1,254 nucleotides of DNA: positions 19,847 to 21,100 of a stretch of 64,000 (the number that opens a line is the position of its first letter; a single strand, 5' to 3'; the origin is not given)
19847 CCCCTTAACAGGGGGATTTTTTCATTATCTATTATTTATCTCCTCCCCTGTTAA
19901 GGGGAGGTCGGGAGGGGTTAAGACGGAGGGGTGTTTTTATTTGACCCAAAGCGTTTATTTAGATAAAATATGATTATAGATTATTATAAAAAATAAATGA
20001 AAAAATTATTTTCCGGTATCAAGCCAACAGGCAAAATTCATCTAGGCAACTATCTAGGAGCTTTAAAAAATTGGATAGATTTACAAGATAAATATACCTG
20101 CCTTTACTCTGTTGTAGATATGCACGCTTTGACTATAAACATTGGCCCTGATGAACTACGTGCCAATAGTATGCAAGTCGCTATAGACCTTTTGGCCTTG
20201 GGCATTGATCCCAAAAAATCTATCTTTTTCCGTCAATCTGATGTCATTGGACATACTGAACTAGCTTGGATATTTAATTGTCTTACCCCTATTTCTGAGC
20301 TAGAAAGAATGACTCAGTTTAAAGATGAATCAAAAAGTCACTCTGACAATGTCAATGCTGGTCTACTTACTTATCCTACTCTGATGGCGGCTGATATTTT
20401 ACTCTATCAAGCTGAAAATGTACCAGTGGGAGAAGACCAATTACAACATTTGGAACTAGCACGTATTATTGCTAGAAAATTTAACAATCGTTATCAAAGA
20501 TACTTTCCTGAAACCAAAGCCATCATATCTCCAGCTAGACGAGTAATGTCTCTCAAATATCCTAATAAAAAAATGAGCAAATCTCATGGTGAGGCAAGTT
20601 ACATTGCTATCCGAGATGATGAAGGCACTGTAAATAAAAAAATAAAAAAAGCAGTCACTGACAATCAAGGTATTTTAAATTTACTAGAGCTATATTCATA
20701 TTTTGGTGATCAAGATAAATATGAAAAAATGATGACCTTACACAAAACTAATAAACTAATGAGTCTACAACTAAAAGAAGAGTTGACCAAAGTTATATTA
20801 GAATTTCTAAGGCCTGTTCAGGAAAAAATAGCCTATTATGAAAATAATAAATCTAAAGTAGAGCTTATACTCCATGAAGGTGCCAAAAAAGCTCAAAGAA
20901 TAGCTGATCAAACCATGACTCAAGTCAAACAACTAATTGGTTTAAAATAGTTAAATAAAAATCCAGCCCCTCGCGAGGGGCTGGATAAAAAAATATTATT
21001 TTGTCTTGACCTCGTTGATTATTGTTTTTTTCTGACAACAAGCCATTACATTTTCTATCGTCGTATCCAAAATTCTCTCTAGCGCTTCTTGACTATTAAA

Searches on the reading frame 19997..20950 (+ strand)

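Call 63: search_protein_families(library=ncbifam, proteins=[window:19997-20950:+], max_evalue=1e-10)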
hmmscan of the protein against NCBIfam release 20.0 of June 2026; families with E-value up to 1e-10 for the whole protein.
window:19997-20950:+ (317 aa): 9 families
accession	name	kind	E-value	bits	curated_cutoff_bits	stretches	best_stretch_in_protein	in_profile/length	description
TIGR00233.1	trpS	equivalog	4.1e-91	305.7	176.75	1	2-316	3-328/328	tryptophan--tRNA ligase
NF008922.0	PRK12283.1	equivalog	3.1e-71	240.4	572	2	2-168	4-173/400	tryptophan--tRNA ligase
NF009207.0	PRK12556.1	equivalog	6.8e-64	215.8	479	1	4-316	6-331/332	tryptophan--tRNA ligase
NF008923.0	PRK12284.1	equivalog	8.8e-53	179.6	597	1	3-317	4-332/431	tryptophan--tRNA ligase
NF006330.0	PRK08560.1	equivalog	3.3e-18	65.8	220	1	3-222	34-251/342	tyrosine--tRNA ligase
NF008925.0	PRK12285.1-2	equivalog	5.4e-17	61.8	451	1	5-225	66-282/365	tryptophan--tRNA ligase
NF008927.0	PRK12285.1-4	equivalog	4.5e-16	58.8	478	1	3-292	75-370/385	tryptophan--tRNA ligase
NF008926.0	PRK12285.1-3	equivalog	6.7e-14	51.6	320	0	4-163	68-229/429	tryptophan--tRNA ligase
NF008928.0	PRK12285.1-5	equivalog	1.2e-11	43.9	891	0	5-178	96-263/530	tryptophan--tRNA ligase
